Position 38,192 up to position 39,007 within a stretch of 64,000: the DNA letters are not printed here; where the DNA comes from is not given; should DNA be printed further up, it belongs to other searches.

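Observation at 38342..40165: Fusion of an HMGL-like (LeuA/CimA/NifV-type) catalytic domain to a C-terminal Cache-like ligand-binding domain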

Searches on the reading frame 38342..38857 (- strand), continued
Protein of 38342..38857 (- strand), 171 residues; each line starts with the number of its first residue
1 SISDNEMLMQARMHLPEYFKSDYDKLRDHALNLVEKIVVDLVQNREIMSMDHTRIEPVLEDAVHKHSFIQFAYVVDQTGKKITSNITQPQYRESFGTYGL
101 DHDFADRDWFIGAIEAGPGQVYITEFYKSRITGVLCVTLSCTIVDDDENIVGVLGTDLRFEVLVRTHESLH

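Call 56: search_protein_families(library=ncbifam, proteins=[L070:6632-7849:+, L033:6504-7721:+, L047:6504-7763:+, L047:7781-8278:+, L082:6614-7873:+, L082:7877-8323:+, L077:5080-6336:+, L032:6280-7644:+], max_evalue=1e-20)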
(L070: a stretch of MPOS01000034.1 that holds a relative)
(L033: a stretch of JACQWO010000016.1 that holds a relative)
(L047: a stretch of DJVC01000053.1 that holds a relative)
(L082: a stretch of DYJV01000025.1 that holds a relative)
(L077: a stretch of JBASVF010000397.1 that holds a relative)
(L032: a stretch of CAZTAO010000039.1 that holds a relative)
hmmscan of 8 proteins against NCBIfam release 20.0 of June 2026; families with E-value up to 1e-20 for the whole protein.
L070:6632-7849:+ (405 aa): 16 families
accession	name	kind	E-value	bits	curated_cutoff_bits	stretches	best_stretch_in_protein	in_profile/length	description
TIGR00183.1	prok_nadp_idh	equivalog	1.2e-196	653.5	567.3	1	2-405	9-416/417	isocitrate dehydrogenase (NADP(+))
NF005425.0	PRK07006.1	equivalog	1.4e-187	623.5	490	1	2-405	9-416/416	NADP-dependent isocitrate dehydrogenase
NF005610.0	PRK07362.1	equivalog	1.1e-171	571.7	585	2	3-252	12-273/474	NADP-dependent isocitrate dehydrogenase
NF005036.0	PRK06451.1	equivalog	6.6e-146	486.3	484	1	3-403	7-406/412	NADP-dependent isocitrate dehydrogenase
NF006673.0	PRK09222.1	equivalog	1.3e-72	245.3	509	1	22-405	7-341/482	NADP-dependent isocitrate dehydrogenase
NF006529.0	PRK08997.1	equivalog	2.4e-71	240.4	510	1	22-405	6-335/335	isocitrate dehydrogenase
TIGR02088.1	LEU3_arch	subfamily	2e-65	221.2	409.8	2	263-383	191-311/324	isopropylmalate/isohomocitrate dehydrogenases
TIGR02924.1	ICDH_alpha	equivalog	6.9e-58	196.8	561.35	1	24-405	5-337/473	isocitrate dehydrogenase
TIGR00175.1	mito_nad_idh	equivalog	2.3e-56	191.4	432.4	1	186-404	140-333/334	isocitrate dehydrogenase (NAD(+))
NF040626.1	AksF2_Meth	equivalog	5.6e-56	190.2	540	1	23-382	5-313/333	homoisocitrate dehydrogenase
NF040619.1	AksF_Meth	equivalog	1.1e-52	179.3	500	1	24-386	6-334/343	homoisocitrate dehydrogenase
NF002898.0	PRK03437.1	equivalog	3.8e-45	154.6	393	1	23-379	8-329/347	3-isopropylmalate dehydrogenase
TIGR02089.1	TTC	equivalog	4.3e-34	117.9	470.4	1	22-387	6-340/352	tartrate dehydrogenase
NF040855.1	iso_homocit_dh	equivalog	6.4e-32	111.1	680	1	24-386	6-306/345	isocitrate--homoisocitrate dehydrogenase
TIGR00169.1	leuB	equivalog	5.7e-31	107.8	353.2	1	24-386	4-336/349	3-isopropylmalate dehydrogenase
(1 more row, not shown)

L033:6504-7721:+ (405 aa): 16 families
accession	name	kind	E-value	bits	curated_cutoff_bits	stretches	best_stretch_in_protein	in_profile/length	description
TIGR00183.1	prok_nadp_idh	equivalog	7.5e-201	667.4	567.3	1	2-405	10-416/417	isocitrate dehydrogenase (NADP(+))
NF005425.0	PRK07006.1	equivalog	3.1e-198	658.6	490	1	2-405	10-416/416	NADP-dependent isocitrate dehydrogenase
NF005610.0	PRK07362.1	equivalog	3.2e-164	547.1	585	2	3-249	13-270/474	NADP-dependent isocitrate dehydrogenase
NF005036.0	PRK06451.1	equivalog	6.6e-155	515.9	484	1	11-403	15-406/412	NADP-dependent isocitrate dehydrogenase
NF006673.0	PRK09222.1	equivalog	7.7e-79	265.9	509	1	22-405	7-341/482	NADP-dependent isocitrate dehydrogenase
NF006529.0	PRK08997.1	equivalog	6.6e-75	252.1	510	1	22-383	6-319/335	isocitrate dehydrogenase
TIGR02088.1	LEU3_arch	subfamily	8.1e-70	235.6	409.8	2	173-383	124-311/324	isopropylmalate/isohomocitrate dehydrogenases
TIGR02924.1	ICDH_alpha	equivalog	4.8e-65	220.4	561.35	1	24-405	5-337/473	isocitrate dehydrogenase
NF040626.1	AksF2_Meth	equivalog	5.5e-61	206.6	540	1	23-382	5-313/333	homoisocitrate dehydrogenase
TIGR00175.1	mito_nad_idh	equivalog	6.6e-59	199.7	432.4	1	23-383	7-318/334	isocitrate dehydrogenase (NAD(+))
NF040619.1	AksF_Meth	equivalog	1.9e-53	181.8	500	1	23-383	5-331/343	homoisocitrate dehydrogenase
NF002898.0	PRK03437.1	equivalog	1e-49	169.7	393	2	23-227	8-195/347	3-isopropylmalate dehydrogenase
TIGR02089.1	TTC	equivalog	7e-43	146.9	470.4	1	22-383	6-336/352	tartrate dehydrogenase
NF040855.1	iso_homocit_dh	equivalog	3.5e-36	125.2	680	0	261-382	183-302/345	isocitrate--homoisocitrate dehydrogenase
NF006048.0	PRK08194.1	equivalog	9.1e-36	123.7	501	1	23-382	7-332/352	tartrate dehydrogenase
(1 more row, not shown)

L047:6504-7763:+ (419 aa): 17 families
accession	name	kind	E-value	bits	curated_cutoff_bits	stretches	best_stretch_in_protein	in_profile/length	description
NF001614.1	PRK00402.1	subfamily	2.7e-172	573.1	385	1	6-416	2-415/415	aconitase/3-isopropylmalate dehydratase large subunit family protein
TIGR01343.1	hacA_fam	subfamily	6e-171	568.6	385.7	1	6-416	1-412/412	homoaconitate hydratase family protein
TIGR02086.1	IPMI_arch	subfamily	1.1e-164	548.1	410.15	1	6-417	2-411/411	3-isopropylmalate dehydratase/homoaconitate hydratase family large subunit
TIGR02083.1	LEU2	equivalog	6.7e-146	486.5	610.65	1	6-417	2-418/419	3-isopropylmalate dehydratase large subunit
NF040615.1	HacA_Meth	equivalog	3.1e-139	464.3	550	1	6-414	2-417/419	homoaconitase large subunit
NF005558.0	PRK07229.1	equivalog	1.2e-116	390.9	612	1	3-417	1-414/647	aconitate hydratase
TIGR01342.1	acon_putative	hypoth_equivalog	7.9e-99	331.6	719.15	1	6-417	1-411/655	putative aconitate hydratase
NF009116.0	PRK12466.1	subfamily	3.4e-90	302.9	531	2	3-285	3-305/472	3-isopropylmalate dehydratase large subunit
NF004016.0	PRK05478.1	subfamily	9.1e-81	271.8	510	2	3-285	2-303/468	3-isopropylmalate dehydratase large subunit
TIGR00139.1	h_aconitase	equivalog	1.2e-75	255.3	529.9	2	242-418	270-457/709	homoaconitase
TIGR00170.1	leuC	equivalog_domain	5.3e-68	229.7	560.25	2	3-283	1-300/466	3-isopropylmalate dehydratase large subunit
NF006690.0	PRK09238.1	equivalog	2.7e-53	181.1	782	2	222-418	623-817/852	bifunctional aconitate hydratase 2/2-methylisocitrate dehydratase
TIGR01340.1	aconitase_mito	equivalog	4.1e-46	157.7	825.35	1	28-412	54-472/745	aconitate hydratase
NF008503.0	PRK11413.1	equivalog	4.4e-39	134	641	1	79-285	107-313/753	hydratase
TIGR00117.1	acnB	equivalog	1.8e-37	128.6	1287.2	1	246-418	646-815/844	bifunctional aconitate hydratase 2/2-methylisocitrate dehydratase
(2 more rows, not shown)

L047:7781-8278:+ (165 aa): 6 families
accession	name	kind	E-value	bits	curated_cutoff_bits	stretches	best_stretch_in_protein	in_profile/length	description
TIGR02087.1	LEUD_arch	subfamily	6.4e-58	194.9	108.95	1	5-159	1-156/157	LeuD/DmdB family oxidoreductase small subunit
NF040625.1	HacB2_Meth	equivalog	1.2e-57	193.8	230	1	3-159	4-158/161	homoaconitase small subunit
TIGR02084.1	leud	equivalog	7.3e-52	175.2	245.85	1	5-159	1-156/156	3-isopropylmalate dehydratase small subunit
NF040604.2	HacB_Meth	equivalog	4.2e-43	147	230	1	1-159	1-159/159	homoaconitase small subunit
NF010629.0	PRK14023.1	equivalog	7e-41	139.8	229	1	6-161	3-158/166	homoaconitate hydratase small subunit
NF005558.0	PRK07229.1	equivalog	1e-23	83.8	612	1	10-120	478-596/647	aconitate hydratase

L082:6614-7873:+ (419 aa): 18 families
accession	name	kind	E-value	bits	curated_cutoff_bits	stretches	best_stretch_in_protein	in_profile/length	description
TIGR01343.1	hacA_fam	subfamily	1.1e-168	561.1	385.7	1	4-415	1-411/412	homoaconitate hydratase family protein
NF001614.1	PRK00402.1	subfamily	1.3e-168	561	385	1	3-415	1-414/415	aconitase/3-isopropylmalate dehydratase large subunit family protein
TIGR02086.1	IPMI_arch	subfamily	9.3e-160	531.8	410.15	1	3-415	1-409/411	3-isopropylmalate dehydratase/homoaconitate hydratase family large subunit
TIGR02083.1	LEU2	equivalog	2.9e-142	474.5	610.65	1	4-416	2-417/419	3-isopropylmalate dehydratase large subunit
NF040615.1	HacA_Meth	equivalog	1.6e-135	452.1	550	1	4-415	2-418/419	homoaconitase large subunit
NF005558.0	PRK07229.1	equivalog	3.6e-114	382.7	612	1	1-417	1-414/647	aconitate hydratase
NF009116.0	PRK12466.1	subfamily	1.7e-93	313.7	531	2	2-283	4-305/472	3-isopropylmalate dehydratase large subunit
TIGR01342.1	acon_putative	hypoth_equivalog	6.5e-92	308.8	719.15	1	5-416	2-410/655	putative aconitate hydratase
NF004016.0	PRK05478.1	subfamily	1.4e-87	294.2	510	2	283-416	332-464/468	3-isopropylmalate dehydratase large subunit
TIGR00170.1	leuC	equivalog_domain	2.2e-78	263.9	560.25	2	1-274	1-293/466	3-isopropylmalate dehydratase large subunit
TIGR00139.1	h_aconitase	equivalog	3.6e-75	253.7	529.9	2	6-238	5-244/709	homoaconitase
NF006690.0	PRK09238.1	equivalog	2.9e-61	207.5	782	2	246-418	649-817/852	bifunctional aconitate hydratase 2/2-methylisocitrate dehydratase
TIGR01340.1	aconitase_mito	equivalog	6.7e-53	180.1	825.35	1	84-416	120-477/745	aconitate hydratase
TIGR00117.1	acnB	equivalog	5e-45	153.6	1287.2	1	246-418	648-815/844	bifunctional aconitate hydratase 2/2-methylisocitrate dehydratase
NF008503.0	PRK11413.1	equivalog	1.5e-34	119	641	1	77-283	107-313/753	hydratase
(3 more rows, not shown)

L082:7877-8323:+ (148 aa): 1 family
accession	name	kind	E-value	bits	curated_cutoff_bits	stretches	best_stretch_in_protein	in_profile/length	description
TIGR00051.1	TIGR00051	subfamily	7.2e-21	74.7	68.7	1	17-125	3-111/117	YbgC/FadM family acyl-CoA thioesterase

L077:5080-6336:+ (418 aa): 16 families
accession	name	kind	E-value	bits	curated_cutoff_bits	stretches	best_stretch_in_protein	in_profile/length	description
TIGR00183.1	prok_nadp_idh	equivalog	6.4e-199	661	567.3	1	12-417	7-416/417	isocitrate dehydrogenase (NADP(+))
NF005425.0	PRK07006.1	equivalog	9.5e-190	630.7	490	1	11-417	6-416/416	NADP-dependent isocitrate dehydrogenase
NF005610.0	PRK07362.1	equivalog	9.6e-173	575.2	585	2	12-264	9-273/474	NADP-dependent isocitrate dehydrogenase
NF005036.0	PRK06451.1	equivalog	9e-147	489.1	484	1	14-417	6-408/412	NADP-dependent isocitrate dehydrogenase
NF006673.0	PRK09222.1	equivalog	3.8e-76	257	509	2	34-251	7-196/482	NADP-dependent isocitrate dehydrogenase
NF006529.0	PRK08997.1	equivalog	6.3e-73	245.6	510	1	34-417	6-335/335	isocitrate dehydrogenase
TIGR02088.1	LEU3_arch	subfamily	7.7e-64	216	409.8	2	276-396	192-312/324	isopropylmalate/isohomocitrate dehydrogenases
TIGR02924.1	ICDH_alpha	equivalog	1.2e-60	206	561.35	1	36-418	5-338/473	isocitrate dehydrogenase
TIGR00175.1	mito_nad_idh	equivalog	1.3e-57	195.5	432.4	1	275-417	196-334/334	isocitrate dehydrogenase (NAD(+))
NF040626.1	AksF2_Meth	equivalog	1.4e-57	195.4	540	2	276-395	194-314/333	homoisocitrate dehydrogenase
NF040619.1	AksF_Meth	equivalog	6.4e-51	173.4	500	1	36-398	6-334/343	homoisocitrate dehydrogenase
NF002898.0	PRK03437.1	equivalog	4.6e-46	157.7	393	1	35-391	8-329/347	3-isopropylmalate dehydrogenase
TIGR02089.1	TTC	equivalog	1.1e-35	123.2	470.4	1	34-400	6-341/352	tartrate dehydrogenase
NF040855.1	iso_homocit_dh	equivalog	5.3e-33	114.7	680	0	276-397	186-305/345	isocitrate--homoisocitrate dehydrogenase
TIGR00169.1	leuB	equivalog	3.7e-31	108.4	353.2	1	36-398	4-336/349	3-isopropylmalate dehydrogenase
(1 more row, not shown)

L032:6280-7644:+ (454 aa): 1 family
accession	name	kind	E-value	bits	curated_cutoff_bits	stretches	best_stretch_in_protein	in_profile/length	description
NF006388.0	PRK08637.1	equivalog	5.3e-175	582.5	301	1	19-451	2-432/433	hypothetical protein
